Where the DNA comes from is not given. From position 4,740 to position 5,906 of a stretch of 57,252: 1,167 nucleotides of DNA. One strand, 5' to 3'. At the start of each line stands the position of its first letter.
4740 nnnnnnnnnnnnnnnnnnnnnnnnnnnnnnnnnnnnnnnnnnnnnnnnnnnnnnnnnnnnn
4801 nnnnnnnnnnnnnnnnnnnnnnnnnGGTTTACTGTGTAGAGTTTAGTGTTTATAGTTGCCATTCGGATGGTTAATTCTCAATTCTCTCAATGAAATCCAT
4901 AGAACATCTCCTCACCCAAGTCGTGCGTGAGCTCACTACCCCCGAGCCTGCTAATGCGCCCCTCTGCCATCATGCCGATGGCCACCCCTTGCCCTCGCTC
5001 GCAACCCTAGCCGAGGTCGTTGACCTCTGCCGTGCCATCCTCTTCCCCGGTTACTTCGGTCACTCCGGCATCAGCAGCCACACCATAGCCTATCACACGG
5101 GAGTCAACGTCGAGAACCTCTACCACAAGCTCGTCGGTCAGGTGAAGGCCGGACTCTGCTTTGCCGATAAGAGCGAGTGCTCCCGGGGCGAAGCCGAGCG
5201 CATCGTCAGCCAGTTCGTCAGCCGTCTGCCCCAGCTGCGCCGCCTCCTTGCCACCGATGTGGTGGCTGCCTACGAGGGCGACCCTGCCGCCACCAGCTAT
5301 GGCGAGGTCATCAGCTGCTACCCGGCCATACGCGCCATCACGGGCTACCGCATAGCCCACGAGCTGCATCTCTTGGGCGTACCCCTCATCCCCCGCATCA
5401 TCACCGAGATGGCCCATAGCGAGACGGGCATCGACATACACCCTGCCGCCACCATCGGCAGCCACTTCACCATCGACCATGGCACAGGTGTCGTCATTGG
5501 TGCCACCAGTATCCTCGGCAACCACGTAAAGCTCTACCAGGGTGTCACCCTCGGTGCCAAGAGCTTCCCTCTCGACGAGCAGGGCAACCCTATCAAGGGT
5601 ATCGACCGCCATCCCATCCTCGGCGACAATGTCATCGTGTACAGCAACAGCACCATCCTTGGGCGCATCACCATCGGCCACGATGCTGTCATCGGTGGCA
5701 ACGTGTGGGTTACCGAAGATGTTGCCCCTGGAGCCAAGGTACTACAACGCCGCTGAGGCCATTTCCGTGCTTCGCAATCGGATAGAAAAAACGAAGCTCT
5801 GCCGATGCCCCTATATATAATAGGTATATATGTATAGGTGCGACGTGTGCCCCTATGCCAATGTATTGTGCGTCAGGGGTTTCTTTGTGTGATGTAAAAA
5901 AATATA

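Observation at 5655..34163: An orphaned 227-bp ancestral junction (cysE 3' end + terminator + tRNA 3' half) shows two integrase-less islands inserted back to back between cysE and tRNA(CAT)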

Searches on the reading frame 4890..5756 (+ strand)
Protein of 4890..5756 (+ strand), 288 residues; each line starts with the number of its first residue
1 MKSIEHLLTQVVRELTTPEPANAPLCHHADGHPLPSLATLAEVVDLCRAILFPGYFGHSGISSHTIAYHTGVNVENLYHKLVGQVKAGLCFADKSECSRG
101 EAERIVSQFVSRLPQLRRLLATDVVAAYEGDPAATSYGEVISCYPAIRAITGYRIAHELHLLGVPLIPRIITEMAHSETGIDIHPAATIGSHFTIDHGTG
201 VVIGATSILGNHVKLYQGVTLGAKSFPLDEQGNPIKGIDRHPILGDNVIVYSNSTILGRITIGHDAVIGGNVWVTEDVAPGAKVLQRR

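Call 8: search_protein_families(library=pfam, proteins=[window:4890-5756:+])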
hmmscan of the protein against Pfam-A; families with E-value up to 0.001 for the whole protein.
window:4890-5756:+ (288 aa): 1 family
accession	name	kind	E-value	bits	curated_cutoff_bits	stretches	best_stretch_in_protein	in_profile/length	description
PF00132.30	Hexapep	-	1.3e-09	37.7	27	1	241-275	1-35/36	Bacterial transferase hexapeptide (six repeats)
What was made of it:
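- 4890..5756 (+): Intact cysE (serine acetyltransferase), a mosaic gene. 4890 to about 5497 is the resident allele; about 5498-5756 is a foreign allele. Hexapep match (call 8).
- Checked: cysE is 4890-5756 (+), with a Hexapep match (call 8).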

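Call 13: find_encoding_contigs(protein=window:4890-5756:+, flank=10000, max_places=10)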
Protein window:4890-5756:+ (288 aa): no gene with exactly this product is on record in the collection.

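Call 14: find_related_loci(query=window:4890-5756:+, collection=genome_contigs, flank=10000)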
Query window:4890-5756:+ (288 aa) in genome_contigs; peptide patterns used: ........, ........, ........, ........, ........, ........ (x = any residue, [..] = any of these).
600 stretches matched a pattern (row limit reached: there are more); 497 encode a relative of the query (tblastn E <= 1e-3); the best 80 are kept; 80 distinct loci.
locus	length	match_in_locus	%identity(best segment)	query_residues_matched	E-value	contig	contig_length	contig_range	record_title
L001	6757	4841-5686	85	7-288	9e-164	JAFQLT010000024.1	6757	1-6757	MAG: Bacteroidaceae bacterium isolate RGIG1935 Goat_Cecum.Co__c603302, whole genome shotgun sequence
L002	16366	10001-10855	76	4-288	1e-143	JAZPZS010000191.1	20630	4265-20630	MAG: Bacteroidaceae bacterium isolate T1900044644_TS20190110.MAGScoT_cleanbin_000033 SGB_1324_k141_661379, whole genome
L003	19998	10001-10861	74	2-288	4e-141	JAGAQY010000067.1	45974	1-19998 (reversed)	MAG: Bacteroidaceae bacterium isolate RGIG8693 Water_deer_Colon-2__c513648, whole genome shotgun sequence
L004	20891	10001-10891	69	1-288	3e-135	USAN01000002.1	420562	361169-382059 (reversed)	uncultured Bacteroides sp. isolate UMGS1534 genome assembly, contig: NODE_3_length_420562_cov_10.116053, whole genome sh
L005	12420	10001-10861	69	6-286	1e-131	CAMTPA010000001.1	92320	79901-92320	MAG TPA_asm: uncultured Bacteroides sp. isolate SRR7610123_bin.4_metaWRAP_v1.3_MAG genome assembly, contig: ERZ14021415.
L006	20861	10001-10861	70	6-286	2e-131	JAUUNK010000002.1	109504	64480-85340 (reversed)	MAG: Bacteroides ovatus isolate N1158.6 NODE_47_length_109504_cov_9.837495, whole genome shotgun sequence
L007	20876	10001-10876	66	3-288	3e-130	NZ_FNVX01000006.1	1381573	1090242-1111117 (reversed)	Bacteroides ihuae strain Marseille-P2824T, whole genome shotgun sequence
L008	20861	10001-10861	69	6-286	4e-130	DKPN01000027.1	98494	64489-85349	MAG TPA_asm: Bacteroides sp. UBA7333 UBA7333_contig_1862, whole genome shotgun sequence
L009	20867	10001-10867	67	6-288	6e-130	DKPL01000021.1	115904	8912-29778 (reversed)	MAG TPA_asm: Bacteroides sp. UBA7335 UBA7335_contig_5818, whole genome shotgun sequence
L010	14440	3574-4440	67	6-288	1e-129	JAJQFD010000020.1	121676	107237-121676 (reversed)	MAG: Bacteroides sp. isolate MO.1_1 NODE_22_length_121676_cov_21.684857, whole genome shotgun sequence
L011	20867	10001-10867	67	6-288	5e-129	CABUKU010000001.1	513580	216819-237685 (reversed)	MAG TPA_asm: uncultured Bacteroides sp. isolate MGYG-HGUT-04094 genome assembly, contig: GUT_GENOME256155_1, whole genom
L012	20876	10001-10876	67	3-288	3e-129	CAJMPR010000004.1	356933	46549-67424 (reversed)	TPA_asm: uncultured bacterium isolate ERR1600605-bin.30 genome assembly, contig: NODE_19_length_356933_cov_70.408305, wh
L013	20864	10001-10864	67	6-287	1e-128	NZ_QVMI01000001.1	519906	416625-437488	Bacteroides sp. 51 scaffold1_size519908, whole genome shotgun sequence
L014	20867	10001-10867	68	6-288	2e-128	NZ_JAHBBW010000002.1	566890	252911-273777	Bacteroides propionicigenes strain NSJ-90 NSJ-90_ctg002, whole genome shotgun sequence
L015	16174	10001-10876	66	3-288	3e-128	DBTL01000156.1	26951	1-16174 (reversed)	MAG TPA_asm: Bacteroides sp. UBA1317 UBA1317_contig_9410, whole genome shotgun sequence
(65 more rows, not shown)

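Call 20: find_homologous_proteins(query=window:4890-5756:+, max_evalue=1e-100)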
Query window:4890-5756:+ (288 aa): 5822 proteins with E <= 1e-100 among 8000 candidates; the best 120 are listed.
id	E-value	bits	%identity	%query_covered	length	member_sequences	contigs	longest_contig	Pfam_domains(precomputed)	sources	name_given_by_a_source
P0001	3.4e-182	622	97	100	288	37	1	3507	PF00132.31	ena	-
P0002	2.7e-171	586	91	100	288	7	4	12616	PF00132.31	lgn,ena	-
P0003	4.0e-168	576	90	98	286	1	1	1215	PF00132.31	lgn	-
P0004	5.3e-166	569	88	99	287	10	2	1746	PF00132.31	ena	-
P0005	8.0e-166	568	88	98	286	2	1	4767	PF00132.31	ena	-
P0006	2.4e-165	567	89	98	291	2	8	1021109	PF00132.31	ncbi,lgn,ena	-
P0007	2.4e-165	567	87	99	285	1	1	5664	PF00132.31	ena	-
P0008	2.6e-165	567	89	98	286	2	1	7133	PF00132.31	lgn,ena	-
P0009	8.3e-165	565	87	99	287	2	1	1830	PF00132.31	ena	-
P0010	3.0e-164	563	86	100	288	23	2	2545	PF00132.31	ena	-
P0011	1.8e-163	561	88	98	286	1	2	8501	PF00132.31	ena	-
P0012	3.6e-163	560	87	100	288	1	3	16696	PF00132.31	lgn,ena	-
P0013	2.3e-162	557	86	100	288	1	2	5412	PF00132.31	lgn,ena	-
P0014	3.6e-162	556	87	98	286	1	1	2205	PF00132.31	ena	-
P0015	4.3e-162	556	88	98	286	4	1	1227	PF00132.31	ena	-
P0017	7.7e-162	555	87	98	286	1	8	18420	PF00132.31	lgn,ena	-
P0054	7.7e-160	549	86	98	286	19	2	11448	PF00132.31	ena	-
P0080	4.5e-155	533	85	98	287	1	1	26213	PF00132.31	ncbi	-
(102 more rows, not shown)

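Call 22: find_encoding_contigs(protein=P0006, flank=10000, max_places=6)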
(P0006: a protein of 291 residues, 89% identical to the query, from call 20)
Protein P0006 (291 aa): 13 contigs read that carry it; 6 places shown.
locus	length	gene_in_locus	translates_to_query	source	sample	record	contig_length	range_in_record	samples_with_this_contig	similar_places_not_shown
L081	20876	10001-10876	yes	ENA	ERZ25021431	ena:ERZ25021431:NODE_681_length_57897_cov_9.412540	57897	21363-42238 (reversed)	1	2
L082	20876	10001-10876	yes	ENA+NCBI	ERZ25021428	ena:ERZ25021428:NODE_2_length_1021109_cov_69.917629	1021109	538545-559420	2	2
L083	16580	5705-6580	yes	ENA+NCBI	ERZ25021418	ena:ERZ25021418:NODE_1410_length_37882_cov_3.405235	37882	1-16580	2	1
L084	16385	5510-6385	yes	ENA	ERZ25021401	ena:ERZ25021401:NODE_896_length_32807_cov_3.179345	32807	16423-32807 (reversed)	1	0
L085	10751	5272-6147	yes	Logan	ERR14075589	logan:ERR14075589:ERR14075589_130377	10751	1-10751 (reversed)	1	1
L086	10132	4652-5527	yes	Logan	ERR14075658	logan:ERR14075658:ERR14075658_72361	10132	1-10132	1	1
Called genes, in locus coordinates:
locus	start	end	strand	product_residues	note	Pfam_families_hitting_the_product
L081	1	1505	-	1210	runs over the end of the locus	PF13306:LRR_5 (weak), PF13855:LRR_8 (faint), PF13306:LRR_5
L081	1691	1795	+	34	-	-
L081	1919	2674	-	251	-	PF13085:Fer2_3, PF00111:Fer2 (faint), PF13187:Fer4_9 (faint), PF13237:Fer4_10 (faint), PF12838:Fer4_7 (weak), PF13183:Fer4_8 (weak)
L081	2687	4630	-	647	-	PF00890:FAD_binding_2, PF01266:DAO (faint), PF07992:Pyr_redox_2 (faint), PF02910:Succ_DH_flav_C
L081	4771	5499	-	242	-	-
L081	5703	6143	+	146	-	PF22769:DCD, PF00692:dUTPase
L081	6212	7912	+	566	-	PF12895:ANAPC3 (faint), PF07719:TPR_2 (faint), PF13176:TPR_7 (faint), PF13181:TPR_8 (faint), PF13431:TPR_17 (faint), PF13432:TPR_16 (faint), PF23914:TPR_CcmH_CycH, PF13429:TPR_15 (weak), +13 more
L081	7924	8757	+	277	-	PF14125:DUF4292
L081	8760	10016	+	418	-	PF01551:Peptidase_M23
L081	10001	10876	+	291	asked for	PF00132:Hexapep (weak)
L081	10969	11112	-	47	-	-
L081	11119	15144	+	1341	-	PF22669:Exo_endo_phos2 (faint)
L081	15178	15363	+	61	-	-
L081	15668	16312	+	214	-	PF00702:Hydrolase, PF13419:HAD_2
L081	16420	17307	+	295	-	PF01467:CTP_transf_like, PF06574:FAD_syn, PF01687:Flavokinase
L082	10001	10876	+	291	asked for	PF00132:Hexapep (weak)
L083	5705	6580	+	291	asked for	PF00132:Hexapep (weak)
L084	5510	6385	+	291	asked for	PF00132:Hexapep (weak)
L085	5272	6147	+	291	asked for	PF00132:Hexapep (weak)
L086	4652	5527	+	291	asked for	PF00132:Hexapep (weak)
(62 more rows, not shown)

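Call 23: find_encoding_contigs(protein=P0002, flank=10000, max_places=4)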
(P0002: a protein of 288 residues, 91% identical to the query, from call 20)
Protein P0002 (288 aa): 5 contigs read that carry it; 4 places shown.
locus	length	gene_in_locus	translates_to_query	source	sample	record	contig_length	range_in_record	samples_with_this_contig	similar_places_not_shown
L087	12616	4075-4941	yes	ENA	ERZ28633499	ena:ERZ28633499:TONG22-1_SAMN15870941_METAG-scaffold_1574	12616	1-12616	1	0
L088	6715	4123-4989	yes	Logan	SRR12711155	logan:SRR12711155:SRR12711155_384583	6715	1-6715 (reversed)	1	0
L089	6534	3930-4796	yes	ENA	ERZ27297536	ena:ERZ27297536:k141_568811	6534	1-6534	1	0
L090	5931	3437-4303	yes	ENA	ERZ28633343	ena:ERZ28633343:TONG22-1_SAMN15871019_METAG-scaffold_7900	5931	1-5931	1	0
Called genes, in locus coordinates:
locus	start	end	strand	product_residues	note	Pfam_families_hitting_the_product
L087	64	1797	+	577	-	PF12569:NatA_aux_su (faint), PF12895:ANAPC3 (faint), PF13431:TPR_17 (faint), PF13432:TPR_16 (faint), PF14559:TPR_19, PF13429:TPR_15 (weak), PF00515:TPR_1 (weak), PF23914:TPR_CcmH_CycH (weak), +9 more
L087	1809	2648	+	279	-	PF14125:DUF4292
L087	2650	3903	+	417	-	PF01551:Peptidase_M23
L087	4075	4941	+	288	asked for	PF00132:Hexapep (weak)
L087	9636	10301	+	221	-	PF09479:Flg_new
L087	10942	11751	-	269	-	PF02517:Rce1-like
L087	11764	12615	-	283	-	?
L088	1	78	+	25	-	?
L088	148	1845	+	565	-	PF12895:ANAPC3 (faint), PF07719:TPR_2 (faint), PF09976:TPR_21 (faint), PF12569:NatA_aux_su (faint), PF13428:TPR_14 (weak), PF14559:TPR_19 (weak), PF00515:TPR_1 (weak), PF23914:TPR_CcmH_CycH (weak), +14 more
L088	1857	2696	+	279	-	PF14125:DUF4292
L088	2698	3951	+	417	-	PF01551:Peptidase_M23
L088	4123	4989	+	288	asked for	PF00132:Hexapep (weak)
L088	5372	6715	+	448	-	?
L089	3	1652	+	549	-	?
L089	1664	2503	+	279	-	PF14125:DUF4292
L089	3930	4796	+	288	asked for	PF00132:Hexapep (weak)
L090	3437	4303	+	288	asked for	PF00132:Hexapep (weak)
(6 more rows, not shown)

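Call 24: find_encoding_contigs(protein=P0001, flank=10000, max_places=4)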
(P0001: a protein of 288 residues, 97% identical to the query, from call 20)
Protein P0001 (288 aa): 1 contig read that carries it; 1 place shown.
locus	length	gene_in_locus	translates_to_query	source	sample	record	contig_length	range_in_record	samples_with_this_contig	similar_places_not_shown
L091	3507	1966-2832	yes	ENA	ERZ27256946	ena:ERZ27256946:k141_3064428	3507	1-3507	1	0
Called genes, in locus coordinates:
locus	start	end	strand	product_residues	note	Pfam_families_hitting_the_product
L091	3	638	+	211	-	?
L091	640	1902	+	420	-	PF01551:Peptidase_M23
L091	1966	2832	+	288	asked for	PF00132:Hexapep (weak)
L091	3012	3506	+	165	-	?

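Call 35: find_encoding_contigs(protein=P0017, flank=10000, max_places=5)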
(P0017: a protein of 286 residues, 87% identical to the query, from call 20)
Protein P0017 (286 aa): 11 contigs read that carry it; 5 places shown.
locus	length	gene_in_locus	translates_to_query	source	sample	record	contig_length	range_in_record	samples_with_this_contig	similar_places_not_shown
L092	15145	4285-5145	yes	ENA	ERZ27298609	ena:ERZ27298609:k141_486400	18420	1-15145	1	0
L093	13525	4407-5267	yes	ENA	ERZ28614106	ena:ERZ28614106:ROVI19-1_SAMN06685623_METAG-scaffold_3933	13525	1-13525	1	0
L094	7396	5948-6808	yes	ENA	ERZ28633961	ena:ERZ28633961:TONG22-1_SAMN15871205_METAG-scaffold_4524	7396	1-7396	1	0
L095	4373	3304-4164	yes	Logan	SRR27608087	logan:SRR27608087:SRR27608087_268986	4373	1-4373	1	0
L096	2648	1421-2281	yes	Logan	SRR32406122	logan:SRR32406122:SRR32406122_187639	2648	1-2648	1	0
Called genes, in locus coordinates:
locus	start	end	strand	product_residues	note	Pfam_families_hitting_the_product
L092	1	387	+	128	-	?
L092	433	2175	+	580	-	PF09976:TPR_21 (faint), PF25064:ARM_TT21_5th (faint), PF13371:TPR_9 (faint), PF13432:TPR_16 (faint), PF24575:TPR_Slam (faint), PF00515:TPR_1 (faint), PF07719:TPR_2 (faint), PF23914:TPR_CcmH_CycH, +15 more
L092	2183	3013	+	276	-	PF14125:DUF4292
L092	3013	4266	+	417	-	PF01551:Peptidase_M23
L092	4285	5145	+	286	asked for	PF00132:Hexapep (weak)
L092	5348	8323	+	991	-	PF07549:Sec_GG (faint), PF21760:SecD_1st, PF22599:SecDF_P1_head, PF02355:SecD_SecF_C, PF03176:MMPL (weak), PF02355:SecD_SecF_C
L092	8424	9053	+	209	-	PF08889:WbqC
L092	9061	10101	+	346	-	PF00389:2-Hacid_dh, PF02826:2-Hacid_dh_C, PF11890:DUF3410 (weak)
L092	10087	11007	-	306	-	PF08331:QueG_DUF1730, PF13484:Fer4_16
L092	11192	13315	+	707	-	PF19310:TOP_N (weak), PF01432:Peptidase_M3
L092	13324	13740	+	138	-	PF00383:dCMP_cyt_deam_1, PF14437:MafB19-deam, PF14439:Bd3614-deam (weak)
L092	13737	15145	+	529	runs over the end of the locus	PF00595:PDZ, PF13180:PDZ_2, PF17820:PDZ_6 (weak), PF03572:Peptidase_S41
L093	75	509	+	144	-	PF22769:DCD, PF00692:dUTPase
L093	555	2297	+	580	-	PF09976:TPR_21 (faint), PF25064:ARM_TT21_5th (faint), PF13371:TPR_9 (faint), PF13432:TPR_16 (faint), PF24575:TPR_Slam (faint), PF00515:TPR_1 (faint), PF07719:TPR_2 (faint), PF23914:TPR_CcmH_CycH, +15 more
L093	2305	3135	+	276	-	PF14125:DUF4292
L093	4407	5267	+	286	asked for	PF00132:Hexapep (weak)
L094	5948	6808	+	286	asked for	PF00132:Hexapep (weak)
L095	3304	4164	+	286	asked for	PF00132:Hexapep (weak)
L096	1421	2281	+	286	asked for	PF00132:Hexapep (weak)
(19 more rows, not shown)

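Call 36: find_encoding_contigs(protein=P0012, flank=10000, max_places=3)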
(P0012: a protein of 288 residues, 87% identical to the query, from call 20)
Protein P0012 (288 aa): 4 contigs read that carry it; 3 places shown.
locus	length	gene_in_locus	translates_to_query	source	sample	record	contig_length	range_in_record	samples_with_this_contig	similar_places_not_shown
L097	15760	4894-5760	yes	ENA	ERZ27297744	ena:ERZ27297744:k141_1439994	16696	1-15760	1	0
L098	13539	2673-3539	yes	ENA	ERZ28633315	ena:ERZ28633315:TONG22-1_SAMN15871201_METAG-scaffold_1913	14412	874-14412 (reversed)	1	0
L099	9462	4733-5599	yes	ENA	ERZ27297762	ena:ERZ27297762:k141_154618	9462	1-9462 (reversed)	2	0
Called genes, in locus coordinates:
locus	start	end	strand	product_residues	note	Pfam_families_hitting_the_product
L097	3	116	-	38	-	?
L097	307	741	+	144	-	PF22769:DCD, PF00692:dUTPase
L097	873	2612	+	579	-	PF12895:ANAPC3 (faint), PF13429:TPR_15 (faint), PF13432:TPR_16 (faint), PF00515:TPR_1 (faint), PF01535:PPR (faint), PF14559:TPR_19 (weak), PF14559:TPR_19, PF23914:TPR_CcmH_CycH (weak), +17 more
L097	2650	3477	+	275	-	PF14125:DUF4292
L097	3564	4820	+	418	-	PF01551:Peptidase_M23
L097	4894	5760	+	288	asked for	PF00132:Hexapep (weak)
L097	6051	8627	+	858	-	-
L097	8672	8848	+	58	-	-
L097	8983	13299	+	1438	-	PF14200:RicinB_lectin_2, PF13385:Laminin_G_3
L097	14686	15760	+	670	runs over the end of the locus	?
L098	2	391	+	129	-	?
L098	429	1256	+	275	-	PF14125:DUF4292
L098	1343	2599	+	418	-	PF01551:Peptidase_M23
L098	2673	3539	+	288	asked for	PF00132:Hexapep (weak)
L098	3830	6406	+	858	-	-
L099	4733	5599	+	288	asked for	PF00132:Hexapep (weak)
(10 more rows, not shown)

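Call 49: search_protein_families(library=pfam, proteins=[L001:6383-6757:-], max_evalue=0.01)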
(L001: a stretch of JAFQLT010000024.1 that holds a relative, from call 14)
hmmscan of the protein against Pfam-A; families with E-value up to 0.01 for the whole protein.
L001:6383-6757:- (124 aa): 0 families
